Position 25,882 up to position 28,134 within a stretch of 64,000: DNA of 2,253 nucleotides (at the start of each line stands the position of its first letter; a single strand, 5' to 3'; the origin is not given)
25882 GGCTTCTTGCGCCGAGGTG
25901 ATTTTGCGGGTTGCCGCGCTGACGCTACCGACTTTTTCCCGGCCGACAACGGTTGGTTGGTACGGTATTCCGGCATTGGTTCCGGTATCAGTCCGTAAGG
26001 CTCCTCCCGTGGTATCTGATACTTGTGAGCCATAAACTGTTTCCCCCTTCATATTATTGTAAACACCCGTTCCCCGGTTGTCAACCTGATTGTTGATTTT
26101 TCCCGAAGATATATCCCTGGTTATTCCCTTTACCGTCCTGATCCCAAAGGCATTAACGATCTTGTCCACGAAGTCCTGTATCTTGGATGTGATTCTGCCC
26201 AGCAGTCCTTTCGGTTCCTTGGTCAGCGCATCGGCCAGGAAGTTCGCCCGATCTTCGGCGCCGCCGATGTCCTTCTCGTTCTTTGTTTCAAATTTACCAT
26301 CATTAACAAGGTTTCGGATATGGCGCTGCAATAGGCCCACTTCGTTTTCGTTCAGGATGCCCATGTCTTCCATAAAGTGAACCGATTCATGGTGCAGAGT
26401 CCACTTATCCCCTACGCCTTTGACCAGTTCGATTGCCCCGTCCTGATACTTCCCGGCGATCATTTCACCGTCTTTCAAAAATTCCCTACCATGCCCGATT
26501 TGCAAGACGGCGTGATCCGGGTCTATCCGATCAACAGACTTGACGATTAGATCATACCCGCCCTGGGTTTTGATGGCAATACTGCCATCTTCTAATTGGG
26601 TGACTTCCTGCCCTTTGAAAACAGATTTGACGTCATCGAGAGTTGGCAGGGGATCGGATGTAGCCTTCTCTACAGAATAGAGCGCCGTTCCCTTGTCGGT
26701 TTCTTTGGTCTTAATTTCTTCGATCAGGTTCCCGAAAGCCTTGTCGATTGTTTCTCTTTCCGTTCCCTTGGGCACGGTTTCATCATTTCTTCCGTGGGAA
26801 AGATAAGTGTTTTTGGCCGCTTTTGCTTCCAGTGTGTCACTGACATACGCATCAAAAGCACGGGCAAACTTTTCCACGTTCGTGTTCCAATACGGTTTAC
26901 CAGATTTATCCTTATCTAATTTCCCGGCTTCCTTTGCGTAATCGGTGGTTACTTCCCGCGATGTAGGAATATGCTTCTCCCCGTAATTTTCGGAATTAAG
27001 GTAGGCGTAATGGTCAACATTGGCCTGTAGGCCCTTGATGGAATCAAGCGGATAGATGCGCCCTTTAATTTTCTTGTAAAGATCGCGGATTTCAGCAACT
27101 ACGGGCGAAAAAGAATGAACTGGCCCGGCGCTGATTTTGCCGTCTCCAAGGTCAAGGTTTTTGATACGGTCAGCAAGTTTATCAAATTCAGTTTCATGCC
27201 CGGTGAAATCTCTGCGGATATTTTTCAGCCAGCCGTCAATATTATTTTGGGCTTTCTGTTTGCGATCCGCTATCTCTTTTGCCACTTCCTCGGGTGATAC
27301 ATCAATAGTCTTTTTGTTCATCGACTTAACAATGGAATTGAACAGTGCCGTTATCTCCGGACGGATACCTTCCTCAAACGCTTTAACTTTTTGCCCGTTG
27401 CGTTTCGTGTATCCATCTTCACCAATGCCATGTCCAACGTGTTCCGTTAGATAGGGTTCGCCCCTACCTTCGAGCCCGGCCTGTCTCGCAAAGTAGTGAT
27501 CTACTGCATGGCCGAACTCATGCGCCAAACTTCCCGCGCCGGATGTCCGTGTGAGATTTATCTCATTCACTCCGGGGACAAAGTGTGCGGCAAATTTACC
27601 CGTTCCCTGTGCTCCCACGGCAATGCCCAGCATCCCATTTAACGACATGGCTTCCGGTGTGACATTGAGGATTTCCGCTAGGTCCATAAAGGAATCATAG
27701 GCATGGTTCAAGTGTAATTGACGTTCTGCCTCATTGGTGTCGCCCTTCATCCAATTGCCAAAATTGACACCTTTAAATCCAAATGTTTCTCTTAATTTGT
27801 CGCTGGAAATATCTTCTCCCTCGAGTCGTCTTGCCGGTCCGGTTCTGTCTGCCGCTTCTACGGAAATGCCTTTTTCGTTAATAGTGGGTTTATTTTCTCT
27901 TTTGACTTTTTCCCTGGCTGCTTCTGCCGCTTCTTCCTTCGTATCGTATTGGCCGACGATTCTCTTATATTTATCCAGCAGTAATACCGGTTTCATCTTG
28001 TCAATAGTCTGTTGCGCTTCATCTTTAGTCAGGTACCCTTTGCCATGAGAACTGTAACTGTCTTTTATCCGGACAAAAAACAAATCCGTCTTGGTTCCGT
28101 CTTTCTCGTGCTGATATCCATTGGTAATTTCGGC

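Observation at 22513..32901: Giant (~3460 aa) polyvalent virion protein with zincin and RadC/JAB modules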

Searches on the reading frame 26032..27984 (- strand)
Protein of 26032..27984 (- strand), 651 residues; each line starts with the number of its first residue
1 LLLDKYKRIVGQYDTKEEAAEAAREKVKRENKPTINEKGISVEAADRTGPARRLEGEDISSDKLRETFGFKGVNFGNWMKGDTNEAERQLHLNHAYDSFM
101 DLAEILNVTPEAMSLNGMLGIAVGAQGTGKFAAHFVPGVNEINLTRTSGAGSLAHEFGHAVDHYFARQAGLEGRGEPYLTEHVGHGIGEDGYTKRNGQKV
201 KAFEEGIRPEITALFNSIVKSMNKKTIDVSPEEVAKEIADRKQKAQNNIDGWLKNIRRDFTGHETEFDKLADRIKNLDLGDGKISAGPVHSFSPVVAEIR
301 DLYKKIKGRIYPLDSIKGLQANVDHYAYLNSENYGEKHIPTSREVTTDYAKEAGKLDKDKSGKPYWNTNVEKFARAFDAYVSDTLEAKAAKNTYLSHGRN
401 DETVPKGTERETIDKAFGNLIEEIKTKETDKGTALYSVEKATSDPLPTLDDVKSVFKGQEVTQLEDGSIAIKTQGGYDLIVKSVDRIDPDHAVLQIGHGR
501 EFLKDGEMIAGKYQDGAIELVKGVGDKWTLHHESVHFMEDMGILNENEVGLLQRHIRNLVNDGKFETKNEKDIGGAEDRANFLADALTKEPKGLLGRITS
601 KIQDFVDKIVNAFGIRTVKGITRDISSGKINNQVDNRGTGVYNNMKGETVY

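Call 50: find_homologous_proteins(query=window:26032-27984:-, max_evalue=0.00001)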
Query window:26032-27984:- (651 aa): 87 proteins with E <= 0.00001 among 8000 candidates.
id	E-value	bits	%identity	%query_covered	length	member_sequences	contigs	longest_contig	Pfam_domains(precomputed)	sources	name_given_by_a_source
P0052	1.3e-234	799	64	68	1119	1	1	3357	PF18796.7,PF18819.7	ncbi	ncbi:MAG: LPD1 domain-containing protein, partial [Syntrophaceae bacterium]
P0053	2.9e-143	497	55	67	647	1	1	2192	PF18796.7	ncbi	-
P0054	3.7e-135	471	47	79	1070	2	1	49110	PF18796.7,PF18790.8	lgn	-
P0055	3.0e-134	468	52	69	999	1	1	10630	PF18796.7,PF18790.8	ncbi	-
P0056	8.6e-134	466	53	69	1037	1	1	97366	PF18796.7,PF18790.8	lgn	-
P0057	1.8e-131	458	60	55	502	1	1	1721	PF18796.7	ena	-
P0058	1.0e-129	453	49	70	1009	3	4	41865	PF18796.7,PF18790.8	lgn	-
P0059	1.7e-129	452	49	71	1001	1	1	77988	PF18796.7,PF18790.8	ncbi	ncbi:MAG: LPD1 domain-containing protein [Pseudomonadota bacterium]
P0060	3.0e-129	451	50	68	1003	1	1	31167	PF18796.7,PF18760.8,PF18790.8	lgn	-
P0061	1.1e-127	446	50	69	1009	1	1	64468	PF18796.7,PF18790.8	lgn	-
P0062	1.9e-126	442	49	68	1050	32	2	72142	PF18796.7,PF18790.8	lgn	-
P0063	1.6e-125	439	50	69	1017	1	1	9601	PF18796.7,PF18790.8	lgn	-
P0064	1.6e-125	439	51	66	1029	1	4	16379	PF18796.7,PF18790.8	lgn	-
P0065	5.9e-125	437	50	67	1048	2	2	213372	PF18796.7,PF18790.8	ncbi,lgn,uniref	ncbi:hypothetical protein LJR296_007891 [Cupriavidus necator]|uniref:LPD1 domain-containing protein 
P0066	6.5e-125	437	48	67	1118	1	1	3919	PF18796.7,PF18790.8,PF18838.8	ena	-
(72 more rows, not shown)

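Call 55: search_protein_families(library=pfam, proteins=[P0065, P0052], max_evalue=0.001)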
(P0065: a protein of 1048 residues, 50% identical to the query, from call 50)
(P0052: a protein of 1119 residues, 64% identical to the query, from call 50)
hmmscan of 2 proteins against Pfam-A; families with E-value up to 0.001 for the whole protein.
P0065 (1048 aa): 2 families
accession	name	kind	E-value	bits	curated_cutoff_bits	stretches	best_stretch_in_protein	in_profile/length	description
PF18796.6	LPD1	-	8.5e-17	61.4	27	1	687-749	4-71/78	Large polyvalent protein-associated domain 1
PF18790.7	KfrB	-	7.7e-13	48.7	25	1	985-1036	3-53/54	KfrB Domain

P0052 (1119 aa): 2 families
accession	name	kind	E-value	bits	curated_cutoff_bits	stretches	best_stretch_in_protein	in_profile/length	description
PF18819.6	MuF_C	-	1.1e-28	99.8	27.6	1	645-741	6-103/103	Phage MuF-C-terminal domain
PF18796.6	LPD1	-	7e-19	68.1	27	1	514-580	3-77/78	Large polyvalent protein-associated domain 1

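Call 68: predict_structure(alignment_id=A2)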
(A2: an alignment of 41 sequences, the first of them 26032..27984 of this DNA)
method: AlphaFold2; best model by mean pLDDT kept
length: 651 residues; sequences in the alignment: 41
mean_pLDDT: 83.0   pTM: 0.64
mean pLDDT of the five models: 83.0, 83.0, 82.5, 80.7, 77.5
residues with pLDDT >= 90: 381; 70-90: 129; 50-70: 72; < 50: 69
segments of 3 or more residues with pLDDT < 50: 29-35, 440-445, 497-508, 510-516, 616-651
pLDDT, mean of each block of 10 residues (from residue 1): 90 95 79 58 95 97 98 91 92 98 98 97 80 92 84 97 96 94 93 93 88 97 94 93 97 98 98 98 94 98 98 97 97 84 94 96 95 98 98 93 95 98 93 78 54 73 80 68 58 49 46 49 55 62 82 91 89 86 78 82 74 47 32 32 35 35
secondary structure, 60 per line:
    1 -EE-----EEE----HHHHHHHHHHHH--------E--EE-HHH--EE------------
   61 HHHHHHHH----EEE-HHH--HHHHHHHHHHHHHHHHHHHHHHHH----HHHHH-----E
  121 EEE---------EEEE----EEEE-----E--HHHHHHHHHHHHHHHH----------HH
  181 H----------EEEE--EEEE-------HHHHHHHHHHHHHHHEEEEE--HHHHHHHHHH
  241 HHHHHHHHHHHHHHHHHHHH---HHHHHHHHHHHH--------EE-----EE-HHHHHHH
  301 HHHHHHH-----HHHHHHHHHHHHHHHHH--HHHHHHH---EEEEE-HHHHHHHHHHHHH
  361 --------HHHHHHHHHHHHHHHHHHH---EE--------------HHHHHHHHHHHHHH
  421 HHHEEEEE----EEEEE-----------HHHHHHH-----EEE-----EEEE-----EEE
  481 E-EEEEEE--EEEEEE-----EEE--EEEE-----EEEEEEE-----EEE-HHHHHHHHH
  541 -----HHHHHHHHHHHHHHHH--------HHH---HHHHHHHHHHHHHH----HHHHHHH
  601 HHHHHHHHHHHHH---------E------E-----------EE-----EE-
elements in order: E9-11 H16-27 H61-68 E73-75 H82-105 H110-114 E120-123 E133-136 E141-144 H153-168 E192-195 E198-201 H209-223 E224-228 H231-260 H264-275 H294-307 H313-329 H332-338 E342-346 H348-360 H369-387 H407-423 E424-428 E433-437 H449-455 E461-463 E469-472 E478-481 E483-488 E491-496 E502-504 E507-510 E516-522 E528-530 H532-540 H546-561 H576-589 H594-613

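Call 73: fold_search(model_id=the predicted structure, library=pdb)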
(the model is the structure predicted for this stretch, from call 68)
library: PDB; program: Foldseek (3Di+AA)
matches with E <= 10: 98; with E <= 0.001: 0
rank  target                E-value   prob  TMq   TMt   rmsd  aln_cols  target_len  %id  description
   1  2x0c                  1.3e+00  0.04  0.07  0.10  17.5       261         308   10  Crystal Structure of the R7R8 domains of Talin (released 2010-07-07)
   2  4ayt                  1.3e+00  0.04  0.10  0.11  23.6       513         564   12  STRUCTURE OF THE HUMAN MITOCHONDRIAL ABC TRANSPORTER, ABCB10 (released 2012-07-11)
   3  9kqb_D                1.3e+00  0.03  0.07  0.10  26.1       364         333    6  PSII-FCPII supercomplex from haptophyte Chrysotila roscoffensis (released 2025-05-07)
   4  4pks                  1.5e+00  0.20  0.13  0.17  10.6       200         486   16  Anthrax toxin lethal factor with bound small molecule inhibitor 11 (released 2014-11-12)
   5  6akx_B                1.5e+00  0.02  0.06  0.09  25.0       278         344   14  The Crystal structure of Human Chemokine Receptor CCR5 in complex with compound 21 (released 2018-10-24)
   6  4q5s_F                1.6e+00  0.12  0.09  0.16  22.2       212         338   10  Thermus thermophilus RNA polymerase initially transcribing complex containing 6-mer RNA (released 2014-07-09)
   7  6aky                  1.6e+00  0.02  0.05  0.09  25.2       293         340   11  The Crystal structure of Human Chemokine Receptor CCR5 in complex with compound 34 (released 2018-10-24)
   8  4w8p_A                1.8e+00  0.03  0.08  0.13  21.1       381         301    8  Crystal structure of RIAM TBS1 in complex with talin R7R8 domains (released 2014-12-03)
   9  8dzj_A                1.9e+00  0.02  0.07  0.09  29.5       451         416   10  Cryo-EM structure of Acidibacillus sulfuroxidans Cas12f in complex with sgRNA and target DNA (released 2023-07-12)
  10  6rbd_l                2.1e+00  0.03  0.05  0.09  19.2       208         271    7  State 1 of yeast Tsr1-TAP Rps20-Deltaloop pre-40S particles (released 2019-06-26)
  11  7d7n_A                2.1e+00  0.02  0.10  0.09  22.5       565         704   10  Cryo-EM structure of human ABCB6 transporter (released 2020-10-21)
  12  4mbs_A                2.1e+00  0.02  0.05  0.09  25.0       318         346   12  Crystal Structure of the CCR5 Chemokine Receptor (released 2013-09-11)
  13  3iw0                  2.2e+00  0.03  0.07  0.09  23.4       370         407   10  Crystal structure of Mycobacterium tuberculosis cytochrome P450 CYP125, C2221 crystal form (released 2009-11-03)
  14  6yxx_E3               2.3e+00  0.18  0.13  0.19  12.8       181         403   13  State A of the Trypanosoma brucei mitoribosomal large subunit assembly intermediate (released 2020-10-14)
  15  6kqg_F                2.3e+00  0.10  0.09  0.15  19.7       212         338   12  Thermus thermophilus initial transcription complex comprising sigma A and 5'-OH RNA of 6 nt (released 2020-03-11)
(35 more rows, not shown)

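Call 84: search_solved_structures(query=A2, max_evalue=1, show_alignments=2)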
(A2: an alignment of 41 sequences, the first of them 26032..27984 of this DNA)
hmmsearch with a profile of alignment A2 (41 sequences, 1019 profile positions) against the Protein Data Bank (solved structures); distinct sequences matched with E-value up to 1: 2.
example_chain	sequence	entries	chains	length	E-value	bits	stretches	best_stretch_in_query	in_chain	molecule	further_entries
9wwa_A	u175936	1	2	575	0.072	14.5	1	515-620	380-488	portal protein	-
1it2_A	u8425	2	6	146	0.19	13.1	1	234-331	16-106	hemoglobin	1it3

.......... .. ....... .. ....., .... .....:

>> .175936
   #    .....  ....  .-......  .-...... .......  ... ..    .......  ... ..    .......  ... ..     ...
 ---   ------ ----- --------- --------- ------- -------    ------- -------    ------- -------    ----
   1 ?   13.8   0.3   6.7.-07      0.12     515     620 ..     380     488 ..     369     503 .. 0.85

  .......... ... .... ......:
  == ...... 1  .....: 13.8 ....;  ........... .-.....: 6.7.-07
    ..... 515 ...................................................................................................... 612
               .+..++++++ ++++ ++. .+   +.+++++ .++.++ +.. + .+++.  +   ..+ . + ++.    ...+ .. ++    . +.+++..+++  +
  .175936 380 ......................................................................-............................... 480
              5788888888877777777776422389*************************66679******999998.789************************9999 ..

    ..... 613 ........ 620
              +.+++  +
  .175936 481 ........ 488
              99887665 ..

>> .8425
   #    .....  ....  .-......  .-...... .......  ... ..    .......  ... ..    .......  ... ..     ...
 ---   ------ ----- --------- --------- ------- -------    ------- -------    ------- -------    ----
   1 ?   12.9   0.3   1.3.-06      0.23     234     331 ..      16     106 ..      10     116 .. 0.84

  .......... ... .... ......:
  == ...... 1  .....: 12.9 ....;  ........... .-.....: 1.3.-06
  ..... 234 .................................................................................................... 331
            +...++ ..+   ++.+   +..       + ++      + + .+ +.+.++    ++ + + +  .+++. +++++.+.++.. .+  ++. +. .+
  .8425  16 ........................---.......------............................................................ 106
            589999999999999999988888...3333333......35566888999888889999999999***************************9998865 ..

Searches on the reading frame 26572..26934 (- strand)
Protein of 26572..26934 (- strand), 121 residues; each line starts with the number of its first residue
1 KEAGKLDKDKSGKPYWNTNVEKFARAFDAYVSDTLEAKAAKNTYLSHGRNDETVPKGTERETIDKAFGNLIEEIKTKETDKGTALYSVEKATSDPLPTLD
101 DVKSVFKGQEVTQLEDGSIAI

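Call 56: search_protein_families(library=ncbifam, proteins=[window:26572-26934:-], max_evalue=1)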
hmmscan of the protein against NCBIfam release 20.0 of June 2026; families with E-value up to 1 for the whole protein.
window:26572-26934:- (121 aa): 4 families
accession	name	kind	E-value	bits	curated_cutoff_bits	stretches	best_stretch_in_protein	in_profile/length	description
NF041907.1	CLCA_X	subfamily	0.014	14.9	260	1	3-68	173-239/250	CLCA_X family protein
NF002203.0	PRK01076.1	equivalog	0.023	13.9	572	1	9-76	151-217/419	L-rhamnose isomerase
NF053651.1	BclredAbxCDein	equivalog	0.041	13.6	340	1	14-69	116-171/202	monothiol bacilliredoxin AbxC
NF052246.1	SorB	equivalog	0.054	13.6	93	1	10-34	43-67/80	SorB family sulfite dehydrogenase c-type cytochrome subunit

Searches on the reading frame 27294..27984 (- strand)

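Call 56: search_protein_families(library=ncbifam, proteins=[window:27294-27984:-], max_evalue=1)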
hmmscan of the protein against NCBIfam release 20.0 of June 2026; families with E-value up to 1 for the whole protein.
window:27294-27984:- (230 aa): 3 families
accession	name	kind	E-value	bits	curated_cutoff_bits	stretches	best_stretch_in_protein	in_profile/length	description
NF041907.1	CLCA_X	subfamily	7.7e-29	100.9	260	1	47-169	3-120/250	CLCA_X family protein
TIGR00181.1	pepF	equivalog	0.12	11.2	490.55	1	151-169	379-397/591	oligoendopeptidase F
TIGR02290.1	M3_fam_3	subfamily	0.15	11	561.7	1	152-172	378-398/587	M3 family oligoendopeptidase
